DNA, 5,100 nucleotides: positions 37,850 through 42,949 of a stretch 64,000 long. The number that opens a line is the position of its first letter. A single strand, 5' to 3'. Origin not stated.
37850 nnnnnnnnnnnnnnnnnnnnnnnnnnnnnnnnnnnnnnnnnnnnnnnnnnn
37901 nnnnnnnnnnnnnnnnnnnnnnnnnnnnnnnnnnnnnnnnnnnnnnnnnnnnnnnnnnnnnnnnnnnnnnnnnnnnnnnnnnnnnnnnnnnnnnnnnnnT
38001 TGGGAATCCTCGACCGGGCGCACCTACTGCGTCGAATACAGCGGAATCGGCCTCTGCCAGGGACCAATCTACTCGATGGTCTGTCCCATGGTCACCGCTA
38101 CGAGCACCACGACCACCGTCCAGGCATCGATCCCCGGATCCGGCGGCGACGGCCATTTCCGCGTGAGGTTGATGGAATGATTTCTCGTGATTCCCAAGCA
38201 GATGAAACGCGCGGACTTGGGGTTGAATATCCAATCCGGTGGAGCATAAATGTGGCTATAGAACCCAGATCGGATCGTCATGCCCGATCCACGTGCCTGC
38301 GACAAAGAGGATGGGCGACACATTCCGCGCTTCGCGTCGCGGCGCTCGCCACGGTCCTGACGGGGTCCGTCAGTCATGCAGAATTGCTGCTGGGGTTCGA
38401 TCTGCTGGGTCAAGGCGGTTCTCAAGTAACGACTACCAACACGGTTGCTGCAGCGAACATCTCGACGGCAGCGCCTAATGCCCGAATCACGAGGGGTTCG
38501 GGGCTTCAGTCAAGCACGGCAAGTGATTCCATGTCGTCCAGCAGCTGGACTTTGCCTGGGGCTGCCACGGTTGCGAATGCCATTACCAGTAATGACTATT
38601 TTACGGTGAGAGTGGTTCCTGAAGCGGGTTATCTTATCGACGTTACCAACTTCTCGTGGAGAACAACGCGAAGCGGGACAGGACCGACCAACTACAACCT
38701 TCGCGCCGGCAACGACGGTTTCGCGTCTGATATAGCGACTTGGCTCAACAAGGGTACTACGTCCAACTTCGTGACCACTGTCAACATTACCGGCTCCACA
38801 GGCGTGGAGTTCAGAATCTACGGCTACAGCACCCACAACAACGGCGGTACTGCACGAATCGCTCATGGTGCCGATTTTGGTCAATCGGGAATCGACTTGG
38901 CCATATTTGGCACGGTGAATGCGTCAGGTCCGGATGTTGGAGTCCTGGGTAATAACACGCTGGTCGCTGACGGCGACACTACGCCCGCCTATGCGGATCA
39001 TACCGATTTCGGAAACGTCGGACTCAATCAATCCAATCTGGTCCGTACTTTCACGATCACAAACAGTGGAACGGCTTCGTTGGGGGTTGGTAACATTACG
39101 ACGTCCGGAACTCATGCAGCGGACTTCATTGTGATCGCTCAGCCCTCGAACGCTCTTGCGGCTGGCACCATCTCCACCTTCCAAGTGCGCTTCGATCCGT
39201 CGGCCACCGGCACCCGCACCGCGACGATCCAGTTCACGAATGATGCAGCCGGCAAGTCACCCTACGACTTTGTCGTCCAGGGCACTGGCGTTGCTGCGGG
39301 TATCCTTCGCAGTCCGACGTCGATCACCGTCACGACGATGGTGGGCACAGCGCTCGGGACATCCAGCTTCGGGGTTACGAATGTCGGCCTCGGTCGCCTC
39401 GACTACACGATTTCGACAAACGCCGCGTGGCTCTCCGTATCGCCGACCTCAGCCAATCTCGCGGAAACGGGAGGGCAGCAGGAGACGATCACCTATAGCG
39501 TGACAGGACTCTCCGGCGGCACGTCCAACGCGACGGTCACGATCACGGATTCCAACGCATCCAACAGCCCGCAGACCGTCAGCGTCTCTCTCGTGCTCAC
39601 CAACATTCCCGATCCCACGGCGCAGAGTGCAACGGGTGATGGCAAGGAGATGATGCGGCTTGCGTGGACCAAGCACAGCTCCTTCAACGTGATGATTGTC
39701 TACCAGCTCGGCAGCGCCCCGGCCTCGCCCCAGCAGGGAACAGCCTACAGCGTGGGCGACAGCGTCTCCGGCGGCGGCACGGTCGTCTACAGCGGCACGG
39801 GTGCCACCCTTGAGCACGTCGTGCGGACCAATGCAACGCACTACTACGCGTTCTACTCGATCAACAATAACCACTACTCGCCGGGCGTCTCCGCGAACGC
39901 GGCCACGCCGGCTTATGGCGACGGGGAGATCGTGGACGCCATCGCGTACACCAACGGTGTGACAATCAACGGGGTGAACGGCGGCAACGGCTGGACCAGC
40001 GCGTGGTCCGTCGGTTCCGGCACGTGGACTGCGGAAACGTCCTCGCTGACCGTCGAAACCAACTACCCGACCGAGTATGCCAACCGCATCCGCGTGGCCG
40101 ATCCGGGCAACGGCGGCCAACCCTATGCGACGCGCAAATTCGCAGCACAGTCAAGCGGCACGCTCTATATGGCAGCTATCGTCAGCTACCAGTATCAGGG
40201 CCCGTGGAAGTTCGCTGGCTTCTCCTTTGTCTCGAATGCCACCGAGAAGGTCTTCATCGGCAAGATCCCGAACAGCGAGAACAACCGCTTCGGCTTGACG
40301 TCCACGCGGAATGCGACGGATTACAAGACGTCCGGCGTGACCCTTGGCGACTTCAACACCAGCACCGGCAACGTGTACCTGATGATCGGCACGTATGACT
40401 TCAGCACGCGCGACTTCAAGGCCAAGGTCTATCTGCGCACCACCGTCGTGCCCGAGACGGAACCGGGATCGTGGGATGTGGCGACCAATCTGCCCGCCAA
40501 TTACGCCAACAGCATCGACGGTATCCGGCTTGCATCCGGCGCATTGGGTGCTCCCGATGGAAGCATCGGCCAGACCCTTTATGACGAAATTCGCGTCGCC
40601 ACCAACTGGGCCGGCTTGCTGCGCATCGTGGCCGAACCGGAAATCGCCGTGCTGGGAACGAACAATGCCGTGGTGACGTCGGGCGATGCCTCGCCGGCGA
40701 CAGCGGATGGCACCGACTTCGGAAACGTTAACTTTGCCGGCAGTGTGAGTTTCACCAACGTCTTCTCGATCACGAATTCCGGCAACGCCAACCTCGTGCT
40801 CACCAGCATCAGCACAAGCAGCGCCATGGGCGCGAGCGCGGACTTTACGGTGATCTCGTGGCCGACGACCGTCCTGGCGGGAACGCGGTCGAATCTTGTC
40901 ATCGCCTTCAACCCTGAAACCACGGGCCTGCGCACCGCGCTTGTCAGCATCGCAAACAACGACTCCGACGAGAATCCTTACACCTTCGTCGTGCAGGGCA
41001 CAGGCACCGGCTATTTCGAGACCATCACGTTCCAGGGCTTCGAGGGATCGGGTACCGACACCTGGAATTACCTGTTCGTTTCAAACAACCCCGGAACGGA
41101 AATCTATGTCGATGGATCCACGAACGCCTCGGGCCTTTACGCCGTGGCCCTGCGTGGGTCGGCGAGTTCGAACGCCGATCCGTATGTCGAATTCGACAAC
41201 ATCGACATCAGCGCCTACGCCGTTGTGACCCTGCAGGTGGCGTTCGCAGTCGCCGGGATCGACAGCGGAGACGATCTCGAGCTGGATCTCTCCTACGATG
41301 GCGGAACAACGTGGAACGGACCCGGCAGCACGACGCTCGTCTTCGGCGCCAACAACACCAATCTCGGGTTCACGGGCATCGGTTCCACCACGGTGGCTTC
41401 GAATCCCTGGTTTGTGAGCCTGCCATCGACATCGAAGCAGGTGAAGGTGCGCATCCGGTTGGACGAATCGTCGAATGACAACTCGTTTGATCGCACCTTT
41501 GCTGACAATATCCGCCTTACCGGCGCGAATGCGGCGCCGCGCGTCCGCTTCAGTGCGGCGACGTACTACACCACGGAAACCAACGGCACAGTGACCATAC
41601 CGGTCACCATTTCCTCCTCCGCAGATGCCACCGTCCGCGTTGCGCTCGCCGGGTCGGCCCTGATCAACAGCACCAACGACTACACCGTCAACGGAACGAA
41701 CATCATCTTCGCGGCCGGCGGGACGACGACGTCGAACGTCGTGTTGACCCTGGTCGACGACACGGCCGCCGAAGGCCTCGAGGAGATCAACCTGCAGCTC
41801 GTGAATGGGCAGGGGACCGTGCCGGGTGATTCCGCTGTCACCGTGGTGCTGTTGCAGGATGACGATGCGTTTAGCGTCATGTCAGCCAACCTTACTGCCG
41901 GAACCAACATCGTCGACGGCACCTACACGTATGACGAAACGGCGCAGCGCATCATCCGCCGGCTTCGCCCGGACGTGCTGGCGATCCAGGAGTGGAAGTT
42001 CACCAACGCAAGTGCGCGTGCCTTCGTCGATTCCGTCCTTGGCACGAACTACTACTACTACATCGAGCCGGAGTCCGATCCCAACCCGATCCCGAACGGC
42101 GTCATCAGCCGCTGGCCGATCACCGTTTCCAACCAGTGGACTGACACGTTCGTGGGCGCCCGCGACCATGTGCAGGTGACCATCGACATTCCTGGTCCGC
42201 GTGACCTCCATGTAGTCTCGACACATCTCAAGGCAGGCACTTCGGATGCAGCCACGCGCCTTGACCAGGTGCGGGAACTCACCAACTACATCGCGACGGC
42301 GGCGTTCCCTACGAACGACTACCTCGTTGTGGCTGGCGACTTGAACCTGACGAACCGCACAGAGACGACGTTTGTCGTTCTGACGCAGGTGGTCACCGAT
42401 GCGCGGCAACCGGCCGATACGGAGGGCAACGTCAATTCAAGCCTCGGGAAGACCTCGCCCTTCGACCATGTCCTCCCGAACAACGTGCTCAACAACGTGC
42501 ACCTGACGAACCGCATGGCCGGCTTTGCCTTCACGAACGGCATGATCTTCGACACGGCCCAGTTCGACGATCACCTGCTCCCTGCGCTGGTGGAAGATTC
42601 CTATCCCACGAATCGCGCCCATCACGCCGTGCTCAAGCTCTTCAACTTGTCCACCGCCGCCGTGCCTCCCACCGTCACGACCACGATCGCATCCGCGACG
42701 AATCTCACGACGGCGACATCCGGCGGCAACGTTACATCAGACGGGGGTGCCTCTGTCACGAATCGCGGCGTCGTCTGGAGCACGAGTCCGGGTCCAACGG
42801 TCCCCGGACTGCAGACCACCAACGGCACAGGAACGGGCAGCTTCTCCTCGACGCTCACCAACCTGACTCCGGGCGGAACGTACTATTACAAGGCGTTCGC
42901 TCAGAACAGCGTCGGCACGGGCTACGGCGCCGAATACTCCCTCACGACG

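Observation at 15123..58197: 43-kb locus of three tandem secreted mega-proteins plus a coupled small protein that together carry PLD(HKD), EEP and LTD/Calx-beta modules: a candidate undescribed cell-surface nuclease/adhesion system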

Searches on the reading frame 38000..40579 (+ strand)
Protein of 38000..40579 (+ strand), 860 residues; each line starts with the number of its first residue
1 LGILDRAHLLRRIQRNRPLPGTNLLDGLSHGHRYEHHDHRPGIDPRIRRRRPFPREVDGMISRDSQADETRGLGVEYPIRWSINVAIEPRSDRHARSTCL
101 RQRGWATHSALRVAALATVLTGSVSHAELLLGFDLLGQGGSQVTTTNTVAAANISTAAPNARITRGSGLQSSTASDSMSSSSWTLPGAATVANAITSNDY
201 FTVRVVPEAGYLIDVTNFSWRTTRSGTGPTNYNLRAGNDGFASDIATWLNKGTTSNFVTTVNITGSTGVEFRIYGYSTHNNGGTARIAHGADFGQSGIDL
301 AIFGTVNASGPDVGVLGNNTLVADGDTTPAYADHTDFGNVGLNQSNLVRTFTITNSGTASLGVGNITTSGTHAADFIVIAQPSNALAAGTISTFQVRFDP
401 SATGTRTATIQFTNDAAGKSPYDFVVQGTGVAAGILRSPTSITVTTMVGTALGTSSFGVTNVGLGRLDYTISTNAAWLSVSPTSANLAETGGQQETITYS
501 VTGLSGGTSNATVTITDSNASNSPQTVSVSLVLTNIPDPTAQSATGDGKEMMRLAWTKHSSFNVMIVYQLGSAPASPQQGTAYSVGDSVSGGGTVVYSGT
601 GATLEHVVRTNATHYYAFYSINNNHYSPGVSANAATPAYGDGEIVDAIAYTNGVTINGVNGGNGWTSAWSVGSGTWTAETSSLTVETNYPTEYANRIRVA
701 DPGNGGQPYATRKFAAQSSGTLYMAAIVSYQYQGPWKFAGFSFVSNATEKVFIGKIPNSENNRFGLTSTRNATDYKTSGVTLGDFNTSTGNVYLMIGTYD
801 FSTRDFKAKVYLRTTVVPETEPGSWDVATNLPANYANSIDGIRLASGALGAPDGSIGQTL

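Call 6: search_protein_families(library=pfam, proteins=[window:38000-40579:+], max_evalue=0.01)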
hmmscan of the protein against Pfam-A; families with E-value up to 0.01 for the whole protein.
window:38000-40579:+ (860 aa): 4 families
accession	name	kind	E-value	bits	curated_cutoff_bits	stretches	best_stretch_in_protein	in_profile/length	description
PF22544.2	HYDIN_VesB_CFA65-like_Ig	-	4e-08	33.8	25.5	1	333-420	8-91/100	HYDIN/CFA65/VesB-like, Ig-like domain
PF19190.6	BACON_2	-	7.1e-07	29.5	25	1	438-532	5-92/94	Viral BACON domain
PF07610.17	DUF1573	-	3.9e-06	27.2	26.1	1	334-420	7-88/98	Protein of unknown function (DUF1573)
PF15780.11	ASH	-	0.001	19.6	27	1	336-419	15-95/98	Abnormal spindle-like microcephaly-assoc'd, ASPM-SPD-2-Hydin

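Call 9: search_protein_families(library=ncbifam, proteins=[window:38000-40579:+], max_evalue=0.01)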
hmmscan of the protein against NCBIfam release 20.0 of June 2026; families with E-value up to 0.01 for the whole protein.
window:38000-40579:+ (860 aa): 1 family
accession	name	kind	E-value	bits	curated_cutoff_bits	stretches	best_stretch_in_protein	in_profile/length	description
NF012200.0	choice_anch_D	domain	9.9e-23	80.7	45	1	312-418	2-107/108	choice-of-anchor D domain-containing protein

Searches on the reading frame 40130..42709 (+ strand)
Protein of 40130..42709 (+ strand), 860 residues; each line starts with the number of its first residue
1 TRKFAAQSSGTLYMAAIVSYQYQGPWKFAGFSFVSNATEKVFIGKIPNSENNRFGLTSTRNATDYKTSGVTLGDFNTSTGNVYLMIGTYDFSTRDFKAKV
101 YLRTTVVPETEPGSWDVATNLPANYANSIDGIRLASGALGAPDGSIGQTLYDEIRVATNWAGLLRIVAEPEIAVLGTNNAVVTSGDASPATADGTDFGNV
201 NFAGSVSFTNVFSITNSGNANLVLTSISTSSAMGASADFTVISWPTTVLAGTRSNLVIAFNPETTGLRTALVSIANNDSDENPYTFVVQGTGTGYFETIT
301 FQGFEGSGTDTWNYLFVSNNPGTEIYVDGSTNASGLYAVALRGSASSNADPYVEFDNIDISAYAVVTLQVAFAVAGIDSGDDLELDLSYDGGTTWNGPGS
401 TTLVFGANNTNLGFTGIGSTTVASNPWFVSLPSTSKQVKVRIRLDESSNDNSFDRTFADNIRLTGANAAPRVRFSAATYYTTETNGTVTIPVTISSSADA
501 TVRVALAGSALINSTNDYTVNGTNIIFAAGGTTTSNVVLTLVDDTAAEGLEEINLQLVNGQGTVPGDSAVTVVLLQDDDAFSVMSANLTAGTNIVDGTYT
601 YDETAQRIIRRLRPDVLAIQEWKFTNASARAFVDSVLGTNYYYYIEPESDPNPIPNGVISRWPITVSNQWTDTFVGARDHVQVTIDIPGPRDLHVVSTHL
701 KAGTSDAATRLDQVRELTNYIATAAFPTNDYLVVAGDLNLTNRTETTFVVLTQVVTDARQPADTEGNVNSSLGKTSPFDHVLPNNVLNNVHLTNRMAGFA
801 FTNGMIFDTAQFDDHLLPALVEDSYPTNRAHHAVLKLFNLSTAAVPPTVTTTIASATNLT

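Call 6: search_protein_families(library=pfam, proteins=[window:40130-42709:+], max_evalue=0.01)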
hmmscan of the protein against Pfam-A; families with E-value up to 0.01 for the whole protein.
window:40130-42709:+ (860 aa): 5 families
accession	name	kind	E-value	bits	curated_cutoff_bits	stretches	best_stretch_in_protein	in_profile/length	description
PF03372.29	Exo_endo_phos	-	2.2e-09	37.9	24.5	1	606-785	23-204/225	Endonuclease/Exonuclease/phosphatase family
PF22544.2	HYDIN_VesB_CFA65-like_Ig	-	4.1e-07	30.6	25.5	1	194-290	9-99/100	HYDIN/CFA65/VesB-like, Ig-like domain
PF03160.20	Calx-beta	-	1.9e-06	28.3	27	1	467-578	3-118/119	Calx-beta domain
PF07610.17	DUF1573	-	2.4e-06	27.9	26.1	1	195-290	8-96/98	Protein of unknown function (DUF1573)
PF22669.2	Exo_endo_phos2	-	0.0011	19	27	1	678-747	115-187/288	Endonuclease/Exonuclease/phosphatase family 2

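Call 9: search_protein_families(library=ncbifam, proteins=[window:40130-42709:+], max_evalue=0.01)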
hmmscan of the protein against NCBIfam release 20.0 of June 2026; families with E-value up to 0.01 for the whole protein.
window:40130-42709:+ (860 aa): 2 families
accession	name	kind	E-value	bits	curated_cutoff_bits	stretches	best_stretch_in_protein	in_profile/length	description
NF012200.0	choice_anch_D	domain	4.2e-15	56.2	45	1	171-281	2-108/108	choice-of-anchor D domain-containing protein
TIGR03395.1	sphingomy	equivalog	6.5e-06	25.8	248.2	1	658-752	97-202/286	sphingomyelin phosphodiesterase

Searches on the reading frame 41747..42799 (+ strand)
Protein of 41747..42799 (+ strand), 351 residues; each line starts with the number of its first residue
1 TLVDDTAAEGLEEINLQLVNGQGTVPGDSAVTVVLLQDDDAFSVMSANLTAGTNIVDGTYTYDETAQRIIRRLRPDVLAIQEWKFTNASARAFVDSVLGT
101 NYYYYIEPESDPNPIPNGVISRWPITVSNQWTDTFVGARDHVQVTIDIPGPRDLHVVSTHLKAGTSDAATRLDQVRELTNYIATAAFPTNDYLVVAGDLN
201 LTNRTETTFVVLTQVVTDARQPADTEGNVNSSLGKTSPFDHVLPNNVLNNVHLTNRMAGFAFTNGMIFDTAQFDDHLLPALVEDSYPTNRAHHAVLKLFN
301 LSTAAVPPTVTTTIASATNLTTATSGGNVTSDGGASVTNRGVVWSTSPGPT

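Call 15: search_solved_structures(query=window:41747-42799:+, max_evalue=1, show_alignments=2)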
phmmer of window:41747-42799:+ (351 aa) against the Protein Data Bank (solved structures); distinct sequences matched with E-value up to 1: 7.
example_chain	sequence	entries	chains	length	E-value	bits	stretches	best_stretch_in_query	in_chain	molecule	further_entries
2ddr_A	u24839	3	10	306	6.8e-06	28.6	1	116-202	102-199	Sphingomyelin phosphodiesterase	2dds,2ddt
2uyr_X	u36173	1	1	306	7e-06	28.6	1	116-202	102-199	SPHINGOMYELINASE C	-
1zwx_A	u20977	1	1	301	0.0024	20.3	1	118-213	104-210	sphingomyelinase-c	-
7cne_A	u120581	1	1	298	0.011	18.1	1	119-206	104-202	Sphingomyelinase C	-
3i5v_A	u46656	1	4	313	0.19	14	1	152-205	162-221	Beta-hemolysin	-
3k55_A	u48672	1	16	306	0.25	13.7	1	152-205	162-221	Beta-hemolysin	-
3i41_A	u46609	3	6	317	0.25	13.6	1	152-205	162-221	Beta-hemolysin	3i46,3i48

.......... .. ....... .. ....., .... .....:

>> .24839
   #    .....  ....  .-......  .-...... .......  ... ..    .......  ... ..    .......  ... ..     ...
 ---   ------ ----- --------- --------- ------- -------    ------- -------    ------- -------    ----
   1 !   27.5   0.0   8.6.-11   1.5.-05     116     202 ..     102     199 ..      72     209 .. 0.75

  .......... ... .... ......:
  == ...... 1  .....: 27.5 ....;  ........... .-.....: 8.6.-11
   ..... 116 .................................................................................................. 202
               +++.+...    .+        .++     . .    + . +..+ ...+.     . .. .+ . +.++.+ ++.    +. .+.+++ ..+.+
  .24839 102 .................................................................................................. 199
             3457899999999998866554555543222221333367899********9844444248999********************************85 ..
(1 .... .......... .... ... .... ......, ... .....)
